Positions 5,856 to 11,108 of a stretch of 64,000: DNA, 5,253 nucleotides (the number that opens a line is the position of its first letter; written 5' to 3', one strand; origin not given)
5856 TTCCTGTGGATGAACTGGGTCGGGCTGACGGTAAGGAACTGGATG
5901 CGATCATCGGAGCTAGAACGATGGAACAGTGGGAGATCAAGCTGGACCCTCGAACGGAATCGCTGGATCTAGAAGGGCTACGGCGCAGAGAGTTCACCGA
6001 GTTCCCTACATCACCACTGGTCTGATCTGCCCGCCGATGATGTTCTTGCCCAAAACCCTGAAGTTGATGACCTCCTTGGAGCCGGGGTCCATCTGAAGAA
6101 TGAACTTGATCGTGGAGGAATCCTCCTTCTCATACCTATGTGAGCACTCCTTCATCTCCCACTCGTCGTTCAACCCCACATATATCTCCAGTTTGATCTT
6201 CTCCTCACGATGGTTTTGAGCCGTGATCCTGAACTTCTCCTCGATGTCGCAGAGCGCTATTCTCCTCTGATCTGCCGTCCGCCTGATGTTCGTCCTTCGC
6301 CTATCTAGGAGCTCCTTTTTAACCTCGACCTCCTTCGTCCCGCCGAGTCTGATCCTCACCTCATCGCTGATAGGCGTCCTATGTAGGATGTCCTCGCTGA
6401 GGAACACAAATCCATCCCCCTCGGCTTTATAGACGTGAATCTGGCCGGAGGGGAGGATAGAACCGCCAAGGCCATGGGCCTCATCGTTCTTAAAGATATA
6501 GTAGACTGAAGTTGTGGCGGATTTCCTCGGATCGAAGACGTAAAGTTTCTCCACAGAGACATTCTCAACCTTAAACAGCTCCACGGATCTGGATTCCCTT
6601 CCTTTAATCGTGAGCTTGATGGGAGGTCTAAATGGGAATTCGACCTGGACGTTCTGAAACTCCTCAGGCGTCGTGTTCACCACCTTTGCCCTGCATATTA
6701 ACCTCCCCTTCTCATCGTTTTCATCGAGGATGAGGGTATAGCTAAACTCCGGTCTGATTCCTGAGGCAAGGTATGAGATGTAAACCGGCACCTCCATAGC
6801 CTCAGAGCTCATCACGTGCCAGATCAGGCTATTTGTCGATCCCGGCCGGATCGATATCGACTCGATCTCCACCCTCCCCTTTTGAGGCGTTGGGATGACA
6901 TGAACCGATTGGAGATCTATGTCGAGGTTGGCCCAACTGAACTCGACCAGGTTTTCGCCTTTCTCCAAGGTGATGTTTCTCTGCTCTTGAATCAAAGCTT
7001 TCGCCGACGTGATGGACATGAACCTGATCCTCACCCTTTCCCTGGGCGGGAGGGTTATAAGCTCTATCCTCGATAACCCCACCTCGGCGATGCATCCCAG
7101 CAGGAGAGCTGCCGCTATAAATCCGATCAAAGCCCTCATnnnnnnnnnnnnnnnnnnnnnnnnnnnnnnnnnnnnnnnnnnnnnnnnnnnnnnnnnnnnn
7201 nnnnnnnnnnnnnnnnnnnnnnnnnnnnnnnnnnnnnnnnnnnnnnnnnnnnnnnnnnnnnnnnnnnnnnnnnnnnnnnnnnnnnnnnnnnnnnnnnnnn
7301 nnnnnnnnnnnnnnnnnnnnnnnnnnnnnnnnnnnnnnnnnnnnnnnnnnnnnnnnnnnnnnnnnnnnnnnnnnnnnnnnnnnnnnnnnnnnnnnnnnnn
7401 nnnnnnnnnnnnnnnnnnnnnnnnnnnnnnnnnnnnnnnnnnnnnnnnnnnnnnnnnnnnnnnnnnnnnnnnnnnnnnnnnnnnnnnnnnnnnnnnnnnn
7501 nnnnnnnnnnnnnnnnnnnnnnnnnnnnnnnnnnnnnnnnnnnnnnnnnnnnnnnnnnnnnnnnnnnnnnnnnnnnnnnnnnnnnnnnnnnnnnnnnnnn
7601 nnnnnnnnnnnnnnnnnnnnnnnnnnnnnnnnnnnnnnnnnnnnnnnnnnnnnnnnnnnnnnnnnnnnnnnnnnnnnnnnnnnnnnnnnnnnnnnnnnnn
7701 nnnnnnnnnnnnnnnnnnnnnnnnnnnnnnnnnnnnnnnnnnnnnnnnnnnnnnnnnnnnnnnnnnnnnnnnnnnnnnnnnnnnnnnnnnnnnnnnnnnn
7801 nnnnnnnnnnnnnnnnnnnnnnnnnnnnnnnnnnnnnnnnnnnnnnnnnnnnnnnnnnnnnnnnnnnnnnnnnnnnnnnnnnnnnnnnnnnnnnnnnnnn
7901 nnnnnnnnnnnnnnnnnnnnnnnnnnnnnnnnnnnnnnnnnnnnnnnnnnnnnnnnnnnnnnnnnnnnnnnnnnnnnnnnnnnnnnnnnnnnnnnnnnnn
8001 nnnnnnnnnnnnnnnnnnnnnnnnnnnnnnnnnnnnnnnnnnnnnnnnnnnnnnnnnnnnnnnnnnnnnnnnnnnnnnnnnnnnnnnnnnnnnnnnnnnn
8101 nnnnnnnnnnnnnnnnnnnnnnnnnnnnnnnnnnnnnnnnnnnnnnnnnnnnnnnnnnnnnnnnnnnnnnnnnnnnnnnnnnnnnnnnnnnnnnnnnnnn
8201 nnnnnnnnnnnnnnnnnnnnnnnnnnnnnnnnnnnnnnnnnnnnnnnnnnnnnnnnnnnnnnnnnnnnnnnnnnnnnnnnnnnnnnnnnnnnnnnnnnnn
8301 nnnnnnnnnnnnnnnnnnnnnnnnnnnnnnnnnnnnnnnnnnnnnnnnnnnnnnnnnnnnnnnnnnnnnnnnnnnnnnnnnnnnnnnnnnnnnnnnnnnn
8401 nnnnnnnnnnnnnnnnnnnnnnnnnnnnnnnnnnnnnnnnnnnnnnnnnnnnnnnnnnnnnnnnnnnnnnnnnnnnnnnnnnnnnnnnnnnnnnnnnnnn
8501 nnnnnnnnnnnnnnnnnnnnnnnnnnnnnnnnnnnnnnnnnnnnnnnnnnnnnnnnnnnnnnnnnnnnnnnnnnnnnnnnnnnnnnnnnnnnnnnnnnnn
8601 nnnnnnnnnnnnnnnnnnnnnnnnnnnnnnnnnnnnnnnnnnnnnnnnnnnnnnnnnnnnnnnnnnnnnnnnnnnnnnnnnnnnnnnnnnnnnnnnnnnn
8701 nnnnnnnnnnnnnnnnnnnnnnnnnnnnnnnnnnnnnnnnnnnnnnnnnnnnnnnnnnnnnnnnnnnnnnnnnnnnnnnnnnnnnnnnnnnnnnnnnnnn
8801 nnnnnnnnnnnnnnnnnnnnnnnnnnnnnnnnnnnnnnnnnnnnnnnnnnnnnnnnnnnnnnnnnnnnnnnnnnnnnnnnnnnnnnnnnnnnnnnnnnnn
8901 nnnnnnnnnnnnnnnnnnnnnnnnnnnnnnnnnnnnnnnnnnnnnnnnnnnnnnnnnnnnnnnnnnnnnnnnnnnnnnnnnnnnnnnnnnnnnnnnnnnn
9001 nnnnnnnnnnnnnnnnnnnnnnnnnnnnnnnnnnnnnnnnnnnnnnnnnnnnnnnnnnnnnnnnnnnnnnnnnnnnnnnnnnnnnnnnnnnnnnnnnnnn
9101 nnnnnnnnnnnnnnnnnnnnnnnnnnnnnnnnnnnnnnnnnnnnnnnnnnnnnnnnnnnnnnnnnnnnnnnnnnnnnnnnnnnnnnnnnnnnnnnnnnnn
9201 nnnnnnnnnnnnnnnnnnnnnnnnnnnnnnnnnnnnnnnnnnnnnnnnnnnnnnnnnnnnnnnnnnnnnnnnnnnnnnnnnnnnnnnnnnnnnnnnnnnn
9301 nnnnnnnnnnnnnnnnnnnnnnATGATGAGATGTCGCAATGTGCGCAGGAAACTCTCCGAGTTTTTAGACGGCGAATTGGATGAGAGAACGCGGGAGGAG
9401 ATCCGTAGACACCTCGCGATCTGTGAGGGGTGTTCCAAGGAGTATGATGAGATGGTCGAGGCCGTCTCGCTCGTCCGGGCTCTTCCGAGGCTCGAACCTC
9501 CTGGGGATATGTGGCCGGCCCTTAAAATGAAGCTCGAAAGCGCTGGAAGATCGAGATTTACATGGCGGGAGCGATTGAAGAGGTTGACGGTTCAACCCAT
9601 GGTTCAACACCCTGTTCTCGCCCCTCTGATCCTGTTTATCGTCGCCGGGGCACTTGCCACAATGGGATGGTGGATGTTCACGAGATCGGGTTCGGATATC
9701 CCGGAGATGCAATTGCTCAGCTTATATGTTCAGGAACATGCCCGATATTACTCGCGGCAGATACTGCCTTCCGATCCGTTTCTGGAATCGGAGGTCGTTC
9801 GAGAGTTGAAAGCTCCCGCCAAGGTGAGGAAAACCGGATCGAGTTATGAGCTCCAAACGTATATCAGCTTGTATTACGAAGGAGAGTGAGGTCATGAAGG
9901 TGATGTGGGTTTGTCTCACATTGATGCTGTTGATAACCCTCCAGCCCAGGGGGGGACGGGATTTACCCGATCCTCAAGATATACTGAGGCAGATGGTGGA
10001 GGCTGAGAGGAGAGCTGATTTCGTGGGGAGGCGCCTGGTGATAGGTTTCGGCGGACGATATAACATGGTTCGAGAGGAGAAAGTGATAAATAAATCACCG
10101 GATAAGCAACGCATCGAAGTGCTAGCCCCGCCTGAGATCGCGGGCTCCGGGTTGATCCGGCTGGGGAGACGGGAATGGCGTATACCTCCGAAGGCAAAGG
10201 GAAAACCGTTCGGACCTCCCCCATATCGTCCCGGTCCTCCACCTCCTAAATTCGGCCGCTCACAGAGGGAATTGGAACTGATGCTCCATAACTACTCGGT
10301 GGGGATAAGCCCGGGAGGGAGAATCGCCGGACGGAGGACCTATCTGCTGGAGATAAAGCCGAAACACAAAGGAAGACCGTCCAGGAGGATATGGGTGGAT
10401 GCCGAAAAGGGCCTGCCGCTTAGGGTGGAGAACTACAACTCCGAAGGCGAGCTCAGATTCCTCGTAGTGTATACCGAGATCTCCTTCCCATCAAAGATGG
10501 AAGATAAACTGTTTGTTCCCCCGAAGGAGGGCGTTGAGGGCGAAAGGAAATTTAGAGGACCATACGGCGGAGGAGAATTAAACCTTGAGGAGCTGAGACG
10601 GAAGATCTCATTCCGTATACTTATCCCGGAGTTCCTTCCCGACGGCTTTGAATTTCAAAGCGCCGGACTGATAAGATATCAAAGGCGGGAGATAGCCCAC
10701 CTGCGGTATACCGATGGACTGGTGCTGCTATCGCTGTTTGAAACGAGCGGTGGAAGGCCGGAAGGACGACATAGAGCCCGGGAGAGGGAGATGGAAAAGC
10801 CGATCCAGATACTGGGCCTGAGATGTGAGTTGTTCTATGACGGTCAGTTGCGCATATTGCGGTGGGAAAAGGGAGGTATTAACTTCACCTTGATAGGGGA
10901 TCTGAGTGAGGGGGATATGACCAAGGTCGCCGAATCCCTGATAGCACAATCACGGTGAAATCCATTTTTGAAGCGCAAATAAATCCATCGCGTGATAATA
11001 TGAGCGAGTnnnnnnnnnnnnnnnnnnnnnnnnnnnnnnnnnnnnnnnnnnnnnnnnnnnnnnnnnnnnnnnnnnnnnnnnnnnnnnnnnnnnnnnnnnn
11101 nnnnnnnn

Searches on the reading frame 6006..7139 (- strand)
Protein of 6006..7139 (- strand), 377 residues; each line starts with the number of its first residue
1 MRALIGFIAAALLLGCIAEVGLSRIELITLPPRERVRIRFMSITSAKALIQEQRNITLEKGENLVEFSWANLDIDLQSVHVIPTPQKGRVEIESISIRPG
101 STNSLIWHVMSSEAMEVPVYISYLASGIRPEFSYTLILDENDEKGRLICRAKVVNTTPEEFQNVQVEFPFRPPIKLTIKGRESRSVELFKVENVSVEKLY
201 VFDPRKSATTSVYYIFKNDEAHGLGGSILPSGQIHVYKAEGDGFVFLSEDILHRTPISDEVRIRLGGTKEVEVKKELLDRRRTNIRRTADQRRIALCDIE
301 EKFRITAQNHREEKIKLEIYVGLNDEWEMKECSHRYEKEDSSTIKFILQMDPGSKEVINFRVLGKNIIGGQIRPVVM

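Call 37: search_protein_families(library=pfam, proteins=[window:6006-7139:-], max_evalue=0.01)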
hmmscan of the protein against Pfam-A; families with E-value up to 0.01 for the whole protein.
window:6006-7139:- (377 aa): 1 family
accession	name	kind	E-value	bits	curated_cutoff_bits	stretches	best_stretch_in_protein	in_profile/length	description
PF13598.12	DUF4139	-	0.00089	19.4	31.8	0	121-320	3-150/205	Domain of unknown function (DUF4139)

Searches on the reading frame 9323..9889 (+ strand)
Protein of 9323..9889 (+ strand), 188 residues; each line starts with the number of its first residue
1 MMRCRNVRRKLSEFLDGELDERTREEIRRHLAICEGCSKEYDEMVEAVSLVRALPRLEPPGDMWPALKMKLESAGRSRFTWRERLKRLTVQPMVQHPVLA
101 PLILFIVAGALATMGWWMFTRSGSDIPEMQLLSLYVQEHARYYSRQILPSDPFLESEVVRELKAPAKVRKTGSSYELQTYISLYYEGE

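Call 37: search_protein_families(library=pfam, proteins=[window:9323-9889:+], max_evalue=0.01)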
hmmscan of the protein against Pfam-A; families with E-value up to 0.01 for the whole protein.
window:9323-9889:+ (188 aa): 1 family
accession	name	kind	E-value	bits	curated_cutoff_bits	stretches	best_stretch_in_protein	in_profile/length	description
PF13490.11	zf-HC2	-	1.9e-12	47.5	22.2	1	4-37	1-34/35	Putative zinc-finger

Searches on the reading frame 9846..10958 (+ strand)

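Call 4: search_protein_families(library=pfam, proteins=[window:9846-10958:+], max_evalue=0.01)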
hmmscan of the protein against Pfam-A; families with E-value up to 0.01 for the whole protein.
window:9846-10958:+ (370 aa): 3 families
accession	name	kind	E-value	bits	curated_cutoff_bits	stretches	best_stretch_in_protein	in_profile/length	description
PF03888.20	MucB_RseB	-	5e-13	49.5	22.3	1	43-223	2-174/178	MucB/RseB N-terminal domain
PF17131.11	LolA_like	-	0.00038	20.6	30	1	158-203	79-127/184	Outer membrane lipoprotein-sorting protein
PF14285.11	DUF4367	-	0.0036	18.2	22.1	0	261-365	4-110/110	Domain of unknown function (DUF4367)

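Call 6: search_protein_families(library=ncbifam, proteins=[window:9846-10958:+], max_evalue=0.01)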
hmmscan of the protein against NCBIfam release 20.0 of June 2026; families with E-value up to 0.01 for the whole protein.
window:9846-10958:+ (370 aa): 1 family
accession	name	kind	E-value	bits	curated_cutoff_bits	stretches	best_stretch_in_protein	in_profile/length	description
NF006990.0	PRK09455.1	equivalog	0.00074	18.8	368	0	158-208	135-187/319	sigma-E factor regulatory protein RseB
